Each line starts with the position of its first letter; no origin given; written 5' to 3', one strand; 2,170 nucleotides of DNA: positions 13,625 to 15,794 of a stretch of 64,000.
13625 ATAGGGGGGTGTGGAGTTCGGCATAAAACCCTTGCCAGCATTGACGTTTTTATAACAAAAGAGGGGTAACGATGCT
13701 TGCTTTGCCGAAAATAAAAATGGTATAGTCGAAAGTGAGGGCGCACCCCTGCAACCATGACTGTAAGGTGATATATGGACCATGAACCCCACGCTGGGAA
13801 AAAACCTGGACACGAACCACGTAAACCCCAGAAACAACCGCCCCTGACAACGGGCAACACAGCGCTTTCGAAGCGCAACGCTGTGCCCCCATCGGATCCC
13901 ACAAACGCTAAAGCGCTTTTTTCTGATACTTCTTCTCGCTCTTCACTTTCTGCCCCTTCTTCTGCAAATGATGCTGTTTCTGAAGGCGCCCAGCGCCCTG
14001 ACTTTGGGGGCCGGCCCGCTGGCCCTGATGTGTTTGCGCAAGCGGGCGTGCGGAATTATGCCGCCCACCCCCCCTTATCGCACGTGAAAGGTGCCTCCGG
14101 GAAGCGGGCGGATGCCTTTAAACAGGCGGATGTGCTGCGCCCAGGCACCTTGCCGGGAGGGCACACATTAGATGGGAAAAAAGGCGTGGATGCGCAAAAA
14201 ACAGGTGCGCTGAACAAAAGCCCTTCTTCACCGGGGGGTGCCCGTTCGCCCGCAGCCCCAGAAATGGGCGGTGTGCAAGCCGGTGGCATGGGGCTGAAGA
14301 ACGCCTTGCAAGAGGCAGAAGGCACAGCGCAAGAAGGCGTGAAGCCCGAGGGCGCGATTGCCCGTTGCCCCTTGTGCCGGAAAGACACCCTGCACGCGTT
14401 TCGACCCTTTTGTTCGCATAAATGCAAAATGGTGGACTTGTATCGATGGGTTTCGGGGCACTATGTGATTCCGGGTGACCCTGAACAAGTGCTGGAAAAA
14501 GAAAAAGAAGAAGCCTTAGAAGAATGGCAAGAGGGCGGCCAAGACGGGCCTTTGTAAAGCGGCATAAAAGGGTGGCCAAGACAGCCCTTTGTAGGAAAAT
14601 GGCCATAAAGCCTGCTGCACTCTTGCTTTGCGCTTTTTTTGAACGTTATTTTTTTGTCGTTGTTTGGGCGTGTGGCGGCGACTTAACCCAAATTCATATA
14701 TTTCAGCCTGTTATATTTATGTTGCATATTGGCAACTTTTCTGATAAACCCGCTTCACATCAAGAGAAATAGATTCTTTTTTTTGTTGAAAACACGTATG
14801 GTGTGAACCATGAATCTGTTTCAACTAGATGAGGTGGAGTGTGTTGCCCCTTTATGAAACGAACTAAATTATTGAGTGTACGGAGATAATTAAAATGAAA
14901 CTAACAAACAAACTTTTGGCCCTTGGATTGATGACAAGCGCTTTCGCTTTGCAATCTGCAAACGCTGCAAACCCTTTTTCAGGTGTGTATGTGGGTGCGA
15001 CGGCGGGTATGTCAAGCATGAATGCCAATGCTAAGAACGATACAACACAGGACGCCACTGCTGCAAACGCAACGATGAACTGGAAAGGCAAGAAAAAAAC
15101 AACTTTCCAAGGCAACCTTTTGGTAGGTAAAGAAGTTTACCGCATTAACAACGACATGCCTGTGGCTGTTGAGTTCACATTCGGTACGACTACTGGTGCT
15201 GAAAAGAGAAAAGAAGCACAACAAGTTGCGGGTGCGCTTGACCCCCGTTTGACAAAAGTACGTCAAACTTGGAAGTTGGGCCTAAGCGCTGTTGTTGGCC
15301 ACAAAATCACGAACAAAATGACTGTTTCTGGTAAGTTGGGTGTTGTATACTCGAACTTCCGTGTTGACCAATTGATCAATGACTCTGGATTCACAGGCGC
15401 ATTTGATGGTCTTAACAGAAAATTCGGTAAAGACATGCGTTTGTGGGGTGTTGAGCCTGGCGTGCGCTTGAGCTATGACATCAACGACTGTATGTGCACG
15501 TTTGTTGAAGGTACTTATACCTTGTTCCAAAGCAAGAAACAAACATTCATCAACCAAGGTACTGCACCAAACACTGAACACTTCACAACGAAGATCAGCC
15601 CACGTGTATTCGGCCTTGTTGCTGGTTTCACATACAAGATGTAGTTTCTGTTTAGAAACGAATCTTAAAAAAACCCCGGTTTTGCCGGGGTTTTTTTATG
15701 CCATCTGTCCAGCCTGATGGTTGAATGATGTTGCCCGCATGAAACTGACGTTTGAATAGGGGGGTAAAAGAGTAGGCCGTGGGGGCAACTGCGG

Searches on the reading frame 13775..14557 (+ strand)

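Call 104: search_protein_families(library=pfam, proteins=[window:13775-14557:+], max_evalue=0.00001)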
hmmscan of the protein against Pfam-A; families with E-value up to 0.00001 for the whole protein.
window:13775-14557:+ (260 aa): 1 family
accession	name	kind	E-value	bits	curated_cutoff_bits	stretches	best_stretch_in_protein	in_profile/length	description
PF03884.20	YacG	-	6.2e-14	51.9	25.5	1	197-238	2-47/52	DNA gyrase inhibitor YacG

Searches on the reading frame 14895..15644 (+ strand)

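Call 104: search_protein_families(library=pfam, proteins=[window:14895-15644:+], max_evalue=0.00001)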
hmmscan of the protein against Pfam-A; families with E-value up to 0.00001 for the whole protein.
window:14895-15644:+ (249 aa): 1 family
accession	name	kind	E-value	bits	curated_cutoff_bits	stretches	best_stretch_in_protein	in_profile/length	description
PF13505.12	OMP_b-brl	-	8e-06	26.6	28.7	0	12-194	4-150/175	Outer membrane protein beta-barrel domain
